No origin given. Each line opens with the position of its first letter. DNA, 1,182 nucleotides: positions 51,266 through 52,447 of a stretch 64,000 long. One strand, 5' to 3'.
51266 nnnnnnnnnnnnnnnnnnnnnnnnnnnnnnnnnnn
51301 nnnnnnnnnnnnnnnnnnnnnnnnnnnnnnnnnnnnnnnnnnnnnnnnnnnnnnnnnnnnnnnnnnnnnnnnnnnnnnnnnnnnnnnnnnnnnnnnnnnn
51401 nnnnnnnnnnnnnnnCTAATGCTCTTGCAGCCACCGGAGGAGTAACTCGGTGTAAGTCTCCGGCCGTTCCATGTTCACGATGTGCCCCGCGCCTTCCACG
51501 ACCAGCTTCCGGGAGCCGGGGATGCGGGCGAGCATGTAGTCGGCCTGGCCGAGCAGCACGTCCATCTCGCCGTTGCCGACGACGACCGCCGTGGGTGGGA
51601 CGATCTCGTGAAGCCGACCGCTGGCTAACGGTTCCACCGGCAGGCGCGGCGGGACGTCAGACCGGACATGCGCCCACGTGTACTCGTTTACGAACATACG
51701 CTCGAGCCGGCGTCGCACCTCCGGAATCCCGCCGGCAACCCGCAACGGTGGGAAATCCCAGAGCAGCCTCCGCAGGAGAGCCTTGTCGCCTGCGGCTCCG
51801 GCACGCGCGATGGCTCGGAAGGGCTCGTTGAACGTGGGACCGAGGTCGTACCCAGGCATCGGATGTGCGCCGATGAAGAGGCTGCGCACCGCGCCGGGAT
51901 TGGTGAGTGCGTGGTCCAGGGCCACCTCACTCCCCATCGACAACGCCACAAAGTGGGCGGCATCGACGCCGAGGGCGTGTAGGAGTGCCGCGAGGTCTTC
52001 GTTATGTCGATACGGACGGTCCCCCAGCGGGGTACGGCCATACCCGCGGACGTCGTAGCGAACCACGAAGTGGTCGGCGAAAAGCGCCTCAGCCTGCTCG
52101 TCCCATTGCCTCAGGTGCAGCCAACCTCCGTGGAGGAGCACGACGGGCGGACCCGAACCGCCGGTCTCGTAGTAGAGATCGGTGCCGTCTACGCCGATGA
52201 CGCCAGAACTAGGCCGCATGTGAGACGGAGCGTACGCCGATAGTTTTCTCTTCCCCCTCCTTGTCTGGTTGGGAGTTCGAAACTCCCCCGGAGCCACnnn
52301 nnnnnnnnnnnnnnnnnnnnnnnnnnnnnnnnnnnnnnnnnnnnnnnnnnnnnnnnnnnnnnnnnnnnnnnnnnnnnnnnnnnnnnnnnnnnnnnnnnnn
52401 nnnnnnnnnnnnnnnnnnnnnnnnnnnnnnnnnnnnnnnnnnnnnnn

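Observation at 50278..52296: tRNA-Asn islet with integrase remnant and degenerate attR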

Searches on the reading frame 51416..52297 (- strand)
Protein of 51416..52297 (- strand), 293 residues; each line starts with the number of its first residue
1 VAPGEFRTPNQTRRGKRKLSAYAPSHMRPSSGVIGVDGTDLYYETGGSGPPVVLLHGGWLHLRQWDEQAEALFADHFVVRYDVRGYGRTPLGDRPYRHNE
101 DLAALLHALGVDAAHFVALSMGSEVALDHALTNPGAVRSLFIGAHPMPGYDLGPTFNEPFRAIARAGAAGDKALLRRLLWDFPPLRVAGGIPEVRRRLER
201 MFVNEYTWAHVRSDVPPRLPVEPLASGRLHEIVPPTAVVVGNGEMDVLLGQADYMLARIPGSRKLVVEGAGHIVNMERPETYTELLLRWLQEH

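Call 6: search_protein_families(library=pfam, proteins=[window:51416-52297:-], max_evalue=0.1)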
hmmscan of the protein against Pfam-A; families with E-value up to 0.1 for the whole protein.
window:51416-52297:- (293 aa): 3 families
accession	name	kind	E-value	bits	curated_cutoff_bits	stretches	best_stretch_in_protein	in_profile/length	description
PF12697.13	Abhydrolase_6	-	5.2e-19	70.2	26.3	1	52-282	1-214/217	Alpha/beta hydrolase family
PF00561.26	Abhydrolase_1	-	7.2e-17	62.3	25.8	1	50-279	1-245/245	alpha/beta hydrolase fold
PF12146.15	Hydrolase_4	-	2.4e-06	27.5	27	1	52-153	7-116/239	Serine aminopeptidase, S33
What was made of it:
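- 51416..52219 (-): Alpha/beta-fold hydrolase of 267 aa, intact. Ser120 of ALSMG and His272 are invariant among homologues (numbering of the 293-aa ORF). The specific substrate is unknown. Pfam PF12697 and PF00561 (call 6).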

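Call 38: find_homologous_proteins(query=window:51416-52297:-, max_evalue=1e-20)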
Query window:51416-52297:- (293 aa): 143 proteins with E <= 1e-20 among 8000 candidates; the best 120 are listed.
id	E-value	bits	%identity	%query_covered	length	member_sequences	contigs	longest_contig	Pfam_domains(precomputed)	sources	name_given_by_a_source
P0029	1.0e-177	608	100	91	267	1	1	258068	PF12697.14,PF00561.27,PF12146.16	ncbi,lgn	ncbi:MAG: alpha/beta hydrolase [Acidimicrobiia bacterium]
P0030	4.8e-91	323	54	93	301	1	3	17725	PF12697.14,PF00561.27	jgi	jgi:3-oxoadipate enol-lactonase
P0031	1.6e-86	308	54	90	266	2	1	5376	PF12697.14,PF00561.27,PF12146.16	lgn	-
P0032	3.0e-85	304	54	90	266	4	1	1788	PF12697.14,PF00561.27,PF12146.16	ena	-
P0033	1.3e-84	302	54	89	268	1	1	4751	PF12697.14,PF00561.27,PF12146.16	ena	-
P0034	2.1e-84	301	55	90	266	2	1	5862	PF12697.14,PF00561.27,PF12146.16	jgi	jgi:3-oxoadipate enol-lactonase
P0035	3.4e-84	301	54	89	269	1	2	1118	PF12697.14,PF00561.27,PF12146.16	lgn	-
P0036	4.0e-84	300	54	89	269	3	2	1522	PF12697.14,PF00561.27,PF12146.16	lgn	-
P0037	7.8e-84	300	53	90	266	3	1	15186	PF12697.14,PF00561.27,PF12146.16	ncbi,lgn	ncbi:MAG: alpha/beta fold hydrolase [Chloroflexota bacterium]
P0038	1.0e-83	299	53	90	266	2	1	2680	PF12697.14,PF00561.27,PF12146.16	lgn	-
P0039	1.2e-83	299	55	90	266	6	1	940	PF12697.14,PF00561.27,PF12146.16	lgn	-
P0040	3.0e-83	298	53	90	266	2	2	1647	PF12697.14,PF00561.27,PF12146.16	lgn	-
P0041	3.0e-83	298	53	90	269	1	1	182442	PF12697.14,PF00561.27,PF12146.16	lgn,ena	-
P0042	2.7e-82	294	54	90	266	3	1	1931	PF12697.14,PF00561.27,PF12146.16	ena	-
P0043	3.7e-82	294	53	90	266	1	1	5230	PF12697.14,PF00561.27,PF12146.16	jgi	jgi:pimeloyl-ACP methyl ester carboxylesterase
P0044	6.6e-81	290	52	89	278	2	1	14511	PF12697.14,PF00561.27,PF12146.16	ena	-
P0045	1.2e-80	289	53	90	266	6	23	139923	PF12697.14,PF00561.27,PF12146.16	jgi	jgi:pimeloyl-ACP methyl ester carboxylesterase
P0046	2.3e-80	288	55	89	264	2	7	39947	PF12697.14,PF00561.27,PF12146.16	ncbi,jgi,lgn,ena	ncbi:MAG TPA: alpha/beta fold hydrolase [Candidatus Limnocylindria bacterium]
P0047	2.4e-80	288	52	90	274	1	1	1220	PF12697.14,PF00561.27,PF12146.16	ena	-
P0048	1.6e-79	285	53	90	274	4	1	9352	PF12697.14,PF00561.27,PF12146.16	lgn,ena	-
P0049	3.1e-79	284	50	93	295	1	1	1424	PF12697.14,PF00561.27,PF12146.16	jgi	jgi:pimeloyl-ACP methyl ester carboxylesterase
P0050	1.2e-78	282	52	90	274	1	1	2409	PF12697.14,PF00561.27,PF12146.16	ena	-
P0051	2.9e-78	281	52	89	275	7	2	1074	PF12697.14,PF00561.27,PF12146.16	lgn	-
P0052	3.5e-78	281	51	90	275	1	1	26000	PF12697.14,PF00561.27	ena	-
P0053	8.1e-78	280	50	89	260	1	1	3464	PF12697.14,PF00561.27,PF12146.16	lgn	-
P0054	1.5e-77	279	54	89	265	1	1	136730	PF12697.14,PF00561.27,PF12146.16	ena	-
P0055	1.6e-77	279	51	88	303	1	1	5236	PF12697.14,PF00561.27,PF12146.16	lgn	-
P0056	4.4e-77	277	47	96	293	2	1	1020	PF12697.14,PF00561.27,PF12146.16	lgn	-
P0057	2.2e-76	275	53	88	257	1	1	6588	PF12697.14,PF00561.27,PF12146.16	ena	-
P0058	6.7e-75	270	48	90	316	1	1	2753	PF12697.14,PF00561.27,PF12146.16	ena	-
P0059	5.0e-73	264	47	90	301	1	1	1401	PF12697.14,PF00561.27,PF12146.16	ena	-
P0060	5.4e-73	264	47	89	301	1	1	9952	PF12697.14,PF00561.27,PF12146.16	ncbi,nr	ncbi:MAG TPA: alpha/beta hydrolase [Thermoanaerobaculia bacterium]|nr:alpha/beta hydrolase [Thermoan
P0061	1.0e-72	263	48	90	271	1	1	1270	PF12697.14,PF00561.27,PF12146.16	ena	-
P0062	3.0e-72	261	51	88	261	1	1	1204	PF12697.14,PF00561.27,PF12146.16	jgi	jgi:3-oxoadipate enol-lactonase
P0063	9.1e-54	201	50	67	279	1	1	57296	PF12697.14,PF00561.27,PF12146.16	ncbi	ncbi:MAG: alpha/beta fold hydrolase [Gemmatimonadota bacterium]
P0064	9.3e-45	171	42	88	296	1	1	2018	PF12697.14,PF00561.27,PF12146.16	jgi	jgi:pimeloyl-ACP methyl ester carboxylesterase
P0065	1.1e-44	171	42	88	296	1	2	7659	PF12697.14,PF03096.21,PF00561.27,PF12146.16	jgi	jgi:3-oxoadipate enol-lactonase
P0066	2.0e-44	170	41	91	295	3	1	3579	PF12697.14,PF00561.27,PF12146.16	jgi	jgi:pimeloyl-ACP methyl ester carboxylesterase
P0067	2.3e-44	170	40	93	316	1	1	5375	PF12697.14,PF03096.21,PF00561.27,PF12146.16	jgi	jgi:pimeloyl-ACP methyl ester carboxylesterase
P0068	2.7e-44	170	41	87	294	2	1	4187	PF12697.14,PF00561.27,PF12146.16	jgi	jgi:3-oxoadipate enol-lactonase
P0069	1.2e-43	168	38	86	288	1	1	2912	PF12697.14,PF03096.21,PF00561.27,PF12146.16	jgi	jgi:pimeloyl-ACP methyl ester carboxylesterase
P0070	1.3e-43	167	39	85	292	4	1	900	PF12697.14,PF00561.27,PF12146.16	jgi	jgi:pimeloyl-ACP methyl ester carboxylesterase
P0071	2.1e-43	167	38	90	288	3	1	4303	PF12697.14,PF00561.27,PF12146.16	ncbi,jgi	jgi:pimeloyl-ACP methyl ester carboxylesterase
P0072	2.5e-43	167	39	89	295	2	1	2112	PF12697.14,PF00561.27,PF12146.16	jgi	jgi:pimeloyl-ACP methyl ester carboxylesterase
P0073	4.1e-43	166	37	88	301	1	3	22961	PF12697.14,PF00561.27,PF12146.16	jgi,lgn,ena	-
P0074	9.2e-43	165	37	86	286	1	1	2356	PF12697.14,PF00561.27,PF12146.16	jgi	jgi:3-oxoadipate enol-lactonase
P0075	9.8e-43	165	39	88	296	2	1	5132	PF12697.14,PF00561.27,PF12146.16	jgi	jgi:pimeloyl-ACP methyl ester carboxylesterase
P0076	2.2e-42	163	37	89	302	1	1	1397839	PF12697.14,PF00561.27,PF12146.16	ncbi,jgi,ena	jgi:pimeloyl-ACP methyl ester carboxylesterase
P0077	3.6e-42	163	38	89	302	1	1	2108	PF12697.14,PF00561.27,PF12146.16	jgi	jgi:pimeloyl-ACP methyl ester carboxylesterase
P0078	5.8e-42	162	37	89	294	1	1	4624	PF12697.14,PF00561.27,PF12146.16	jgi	jgi:3-oxoadipate enol-lactonase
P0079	1.3e-41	161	37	92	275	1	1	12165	PF12697.14,PF03096.21,PF00561.27,PF12146.16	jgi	jgi:pimeloyl-ACP methyl ester carboxylesterase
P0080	1.3e-41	161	36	89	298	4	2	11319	PF12697.14,PF00561.27,PF12146.16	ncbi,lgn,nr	ncbi:MAG TPA: alpha/beta hydrolase [Candidatus Limnocylindrales bacterium]|nr:alpha/beta hydrolase [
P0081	1.8e-41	160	39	89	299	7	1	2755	PF12697.14,PF00561.27,PF12146.16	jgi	-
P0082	2.6e-41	160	39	89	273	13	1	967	PF12697.14,PF00561.27,PF12146.16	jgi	jgi:pimeloyl-ACP methyl ester carboxylesterase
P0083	3.7e-41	159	40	89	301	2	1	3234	PF12697.14,PF00561.27,PF12146.16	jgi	jgi:pimeloyl-ACP methyl ester carboxylesterase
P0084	6.8e-41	159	42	88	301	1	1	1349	PF12697.14,PF00561.27,PF12146.16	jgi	jgi:3-oxoadipate enol-lactonase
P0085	8.0e-41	158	37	91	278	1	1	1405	PF12697.14,PF00561.27,PF12146.16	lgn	-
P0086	8.4e-41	158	38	92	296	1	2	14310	PF12697.14,PF00561.27,PF12146.16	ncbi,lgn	ncbi:MAG: alpha/beta fold hydrolase [Candidatus Acidiferrales bacterium]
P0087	9.9e-41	158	39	89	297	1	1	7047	PF12697.14,PF00561.27,PF12146.16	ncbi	-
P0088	1.0e-40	158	36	88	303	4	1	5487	PF12697.14,PF00561.27,PF12146.16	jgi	jgi:pimeloyl-ACP methyl ester carboxylesterase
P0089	1.2e-40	158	36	89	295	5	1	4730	PF12697.14,PF00561.27,PF12146.16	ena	-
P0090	1.4e-40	157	38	92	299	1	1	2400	PF12697.14,PF00561.27,PF12146.16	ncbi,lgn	-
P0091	1.5e-40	157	39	91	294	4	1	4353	PF12697.14,PF00561.27,PF12146.16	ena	-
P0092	2.3e-40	157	38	90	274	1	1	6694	PF12697.14,PF00561.27,PF12146.16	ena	-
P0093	5.1e-40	156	37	89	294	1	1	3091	PF12697.14,PF00561.27,PF12146.16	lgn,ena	-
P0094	8.8e-40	155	35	90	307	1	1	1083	PF12697.14,PF00561.27,PF12146.16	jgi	jgi:pimeloyl-ACP methyl ester carboxylesterase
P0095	1.0e-39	155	39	89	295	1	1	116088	PF12697.14,PF00561.27,PF12146.16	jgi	jgi:pimeloyl-ACP methyl ester carboxylesterase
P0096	1.1e-39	155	35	89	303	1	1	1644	PF12697.14,PF00561.27,PF12146.16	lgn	-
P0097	1.7e-39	154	35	90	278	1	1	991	PF12697.14,PF00561.27,PF12146.16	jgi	jgi:pimeloyl-ACP methyl ester carboxylesterase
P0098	1.8e-39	154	33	94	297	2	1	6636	PF12697.14,PF00561.27,PF12146.16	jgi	jgi:pimeloyl-ACP methyl ester carboxylesterase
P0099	2.5e-39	153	39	95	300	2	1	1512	PF00756.27,PF12697.14,PF00561.27,PF12146.16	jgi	jgi:3-oxoadipate enol-lactonase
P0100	5.2e-39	152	38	89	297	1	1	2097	PF12697.14,PF00561.27,PF12146.16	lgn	-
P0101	7.6e-39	152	38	90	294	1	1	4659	PF12697.14,PF00561.27,PF12146.16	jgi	jgi:pimeloyl-ACP methyl ester carboxylesterase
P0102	7.9e-39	152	38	89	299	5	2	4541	PF12697.14,PF00561.27,PF12146.16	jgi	-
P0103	8.6e-39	152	33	94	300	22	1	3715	PF02129.25,PF12697.14,PF03096.21,PF00561.27,PF12146.16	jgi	jgi:3-oxoadipate enol-lactonase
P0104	8.6e-39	152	39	88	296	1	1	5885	PF12697.14,PF00561.27,PF12146.16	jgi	jgi:pimeloyl-ACP methyl ester carboxylesterase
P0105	1.1e-38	151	36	89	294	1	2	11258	PF12697.14,PF00561.27,PF12146.16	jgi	jgi:pimeloyl-ACP methyl ester carboxylesterase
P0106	1.2e-38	151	38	87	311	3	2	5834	PF12697.14,PF00561.27,PF12146.16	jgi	jgi:pimeloyl-ACP methyl ester carboxylesterase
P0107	1.3e-38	151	38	87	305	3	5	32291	PF12697.14,PF00561.27,PF12146.16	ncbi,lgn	-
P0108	1.4e-38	151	34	90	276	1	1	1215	PF12697.14,PF00561.27,PF12146.16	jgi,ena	jgi:pimeloyl-ACP methyl ester carboxylesterase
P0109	4.4e-38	149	36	86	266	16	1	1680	PF12697.14,PF00561.27,PF12146.16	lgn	-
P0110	4.5e-38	149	38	89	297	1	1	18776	PF12697.14,PF00561.27,PF12146.16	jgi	jgi:pimeloyl-ACP methyl ester carboxylesterase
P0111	3.7e-37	146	36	90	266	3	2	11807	PF12697.14,PF00561.27,PF12146.16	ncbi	-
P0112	4.5e-36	143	33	90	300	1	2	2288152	PF12697.14,PF03096.21,PF00561.27,PF12146.16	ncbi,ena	-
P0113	1.4e-35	141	34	89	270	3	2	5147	PF12697.14,PF00561.27,PF12146.16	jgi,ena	-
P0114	1.9e-35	141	38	89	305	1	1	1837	PF12697.14,PF00561.27,PF12146.16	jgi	-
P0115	2.3e-35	140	37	89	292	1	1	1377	PF12697.14,PF00561.27,PF12146.16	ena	-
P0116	6.4e-35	139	36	84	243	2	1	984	PF12697.14,PF03096.21,PF00561.27,PF12146.16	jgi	-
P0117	1.3e-34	138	35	90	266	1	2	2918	PF12697.14,PF00561.27,PF12146.16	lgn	-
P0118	1.7e-34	137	35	92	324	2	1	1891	PF12697.14,PF00561.27,PF12146.16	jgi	jgi:pimeloyl-ACP methyl ester carboxylesterase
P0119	2.1e-34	137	35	89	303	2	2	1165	PF12697.14,PF00561.27,PF12146.16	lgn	-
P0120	3.4e-34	137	35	90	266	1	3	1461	PF12697.14,PF00561.27,PF12146.16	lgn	-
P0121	4.4e-34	136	37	85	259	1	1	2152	PF12697.14,PF00561.27,PF12146.16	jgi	jgi:pimeloyl-ACP methyl ester carboxylesterase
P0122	4.4e-34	136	37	77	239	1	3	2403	PF12697.14,PF00561.27,PF12146.16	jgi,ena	-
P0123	2.7e-33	134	35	94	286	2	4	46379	PF12697.14,PF00561.27,PF12146.16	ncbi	-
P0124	4.6e-33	133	36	88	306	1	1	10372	PF12697.14,PF00561.27,PF12146.16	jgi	-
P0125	5.2e-33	133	36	86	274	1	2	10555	PF12697.14,PF00561.27,PF12146.16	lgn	-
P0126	1.2e-32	131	37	77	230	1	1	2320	PF12697.14,PF00561.27,PF12146.16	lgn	-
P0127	1.5e-32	131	35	89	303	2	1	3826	PF12697.14,PF00561.27,PF12146.16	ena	-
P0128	5.4e-32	129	35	85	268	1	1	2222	PF12697.14,PF00561.27,PF12146.16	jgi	-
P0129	5.6e-32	129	35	86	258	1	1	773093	PF12697.14,PF00561.27,PF12146.16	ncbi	-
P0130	9.3e-31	125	36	87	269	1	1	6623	PF12697.14,PF00561.27,PF12146.16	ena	-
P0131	1.2e-30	125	34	87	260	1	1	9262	PF12697.14,PF03096.21,PF00561.27,PF12146.16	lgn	-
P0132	3.9e-30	123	35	89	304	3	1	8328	PF12697.14,PF03096.21,PF00561.27,PF12146.16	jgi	jgi:3-oxoadipate enol-lactonase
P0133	7.3e-30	122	32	89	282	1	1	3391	PF12697.14,PF03096.21,PF00561.27,PF12146.16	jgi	jgi:pimeloyl-ACP methyl ester carboxylesterase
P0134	1.6e-29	121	33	90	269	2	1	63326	PF12697.14,PF00561.27,PF12146.16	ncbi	-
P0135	1.6e-29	121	34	89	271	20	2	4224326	PF12697.14,PF00561.27,PF12146.16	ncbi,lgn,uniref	ncbi:alpha/beta fold hydrolase [Diaminobutyricibacter sp. McL0618]|uniref:alpha/beta fold hydrolase 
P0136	1.7e-29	121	34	84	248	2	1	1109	PF12697.14,PF00561.27,PF12146.16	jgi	-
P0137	3.4e-29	120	36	87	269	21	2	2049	PF12697.14,PF00561.27,PF12146.16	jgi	jgi:3-oxoadipate enol-lactonase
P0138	5.7e-29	119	33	91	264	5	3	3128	PF12697.14,PF00561.27,PF12146.16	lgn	-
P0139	6.4e-29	119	37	90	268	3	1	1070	PF12697.14,PF00561.27,PF12146.16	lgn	-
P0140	1.6e-28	118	35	89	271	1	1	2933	PF12697.14,PF00561.27,PF12146.16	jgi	jgi:3-oxoadipate enol-lactonase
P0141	2.1e-28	117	34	87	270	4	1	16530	PF12697.14,PF00561.27,PF12146.16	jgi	jgi:3-oxoadipate enol-lactonase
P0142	8.5e-28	116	36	87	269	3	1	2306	PF12697.14,PF00561.27,PF12146.16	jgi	jgi:3-oxoadipate enol-lactonase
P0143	3.9e-27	113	34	85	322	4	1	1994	PF12697.14,PF00561.27,PF12146.16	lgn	-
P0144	4.1e-27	113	34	87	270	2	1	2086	PF12697.14,PF00561.27,PF12146.16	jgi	jgi:3-oxoadipate enol-lactonase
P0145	7.6e-27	112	35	87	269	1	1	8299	PF12697.14,PF00561.27,PF12146.16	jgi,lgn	jgi:pimeloyl-ACP methyl ester carboxylesterase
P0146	1.4e-26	111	34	86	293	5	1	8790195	PF12697.14,PF00561.27,PF12146.16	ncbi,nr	ncbi:alpha/beta hydrolase [Streptomyces sp. ID38640]|nr:alpha/beta hydrolase [Streptomyces sp. ID386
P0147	4.6e-26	110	32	88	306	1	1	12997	PF12697.14,PF00561.27,PF12146.16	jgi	jgi:3-oxoadipate enol-lactonase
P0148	1.1e-25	109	34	86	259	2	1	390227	PF00756.27,PF12697.14,PF00561.27,PF12146.16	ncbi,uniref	ncbi:alpha/beta hydrolase [Nonomuraea sp. NPDC046802]|uniref:alpha/beta fold hydrolase n=1 Tax=Nonom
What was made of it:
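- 51416..52219 (-): 100% identical to P0029, annotated as 267 aa (call 38).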

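Call 40: find_encoding_contigs(protein=P0029, flank=5000, max_places=4)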
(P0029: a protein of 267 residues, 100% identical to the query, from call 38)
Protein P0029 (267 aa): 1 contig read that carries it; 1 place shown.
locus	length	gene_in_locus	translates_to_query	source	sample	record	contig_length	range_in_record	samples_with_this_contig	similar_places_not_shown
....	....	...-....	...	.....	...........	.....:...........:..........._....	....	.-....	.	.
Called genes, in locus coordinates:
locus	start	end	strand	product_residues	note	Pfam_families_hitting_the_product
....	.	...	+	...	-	?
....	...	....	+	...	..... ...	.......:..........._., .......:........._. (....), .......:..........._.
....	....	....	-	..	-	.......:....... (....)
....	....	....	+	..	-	?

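Call 54: search_protein_families(library=phrogs, proteins=[window:51416-52219:-], max_evalue=0.01)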
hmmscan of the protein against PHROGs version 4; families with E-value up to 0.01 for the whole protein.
window:51416-52219:- (267 aa): 4 families
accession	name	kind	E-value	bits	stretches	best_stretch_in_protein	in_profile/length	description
phrog_789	-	other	1e-17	65.1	1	11-266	340-599/637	esterase/lipase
phrog_23613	-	other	3.2e-09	37.6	1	9-101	9-104/271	esterase/lipase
phrog_35497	-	other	8.7e-05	22.9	1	8-116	26-139/270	esterase/lipase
phrog_3142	-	moron, auxiliary metabolic gene and host takeover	0.0014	18.1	1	16-112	21-123/596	FabG-like 3-oxoacyl-(acyl-carrier-protein) reductase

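Call 55: search_protein_families(library=ncbifam, proteins=[window:51416-52219:-], max_evalue=0.01)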
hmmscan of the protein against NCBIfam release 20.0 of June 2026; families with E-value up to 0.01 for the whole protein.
window:51416-52219:- (267 aa): 29 families (the best 25 are shown)
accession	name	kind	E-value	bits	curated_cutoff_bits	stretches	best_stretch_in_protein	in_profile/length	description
NF051488.1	bifunc_PcaDC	exception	1.4e-23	83.7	390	2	18-116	5-108/375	bifunctional 3-oxoadipate enol-lactonase/4-carboxymuconolactone decarboxylase PcaDC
TIGR02427.1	protocat_pcaD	equivalog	3.9e-21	75.6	255.85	2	17-116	4-109/251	3-oxoadipate enol-lactonase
NF051487.1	bifunc_PcaCD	exception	2.5e-20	73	430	1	23-265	172-412/413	bifunctional 4-carboxymuconolactone decarboxylase/3-oxoadipate enol-lactonase PcaCD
NF011457.0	PRK14875.1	equivalog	1.4e-14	53.9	307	1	6-116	113-228/372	acetoin dehydrogenase dihydrolipoyllysine-residue acetyltransferase subunit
TIGR03611.1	RutD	equivalog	1.2e-12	47.8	238.5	2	24-115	14-109/258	pyrimidine utilization protein D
NF052610.1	macro_16_ester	equivalog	1.8e-12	47.2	420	1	10-116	8-124/281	alpha/beta fold macrolide esterase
NF041759.1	mac_hydro_EstT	equivalog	9.1e-12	44.7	450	1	23-116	22-123/278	macrolide hydrolase EstT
NF053683.1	esterase_mleBRB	exception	6.1e-11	42.4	585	1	10-121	8-129/280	BRB family alpha/beta fold macrolide esterase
NF007954.0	PRK10673.1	equivalog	1.4e-10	40.9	399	1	24-108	17-103/255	esterase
TIGR01738.1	bioH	equivalog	1.5e-10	41.1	206.95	1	23-118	3-97/245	pimeloyl-ACP methyl ester esterase BioH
TIGR03695.1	menH_SHCHC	equivalog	4.6e-10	39.3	208.55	1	23-116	2-101/252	2-succinyl-6-hydroxy-2,4-cyclohexadiene-1-carboxylate synthase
NF050089.1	i_nPHAscl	equivalog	8.1e-10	38.2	300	1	15-116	10-114/288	intracellular short-chain-length polyhydroxyalkanoate depolymerase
TIGR01250.1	pro_imino_pep_2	subfamily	9.4e-10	38.5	167.65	1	201-264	225-287/288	proline iminopeptidase-family hydrolase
NF002938.0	PRK03592.1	equivalog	2e-09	37.2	241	1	7-140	14-153/298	haloalkane dehalogenase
NF045632.1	hydroxlase_HsaD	equivalog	4e-09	35.8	400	1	16-114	26-132/290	4,5:9,10-diseco-3-hydroxy-5,9,17-trioxoandrosta-1(10),2-diene-4-oate hydrolase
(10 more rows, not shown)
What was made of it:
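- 51416..52219 (-): All NCBIfam hits are far below their cut-offs (call 55).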
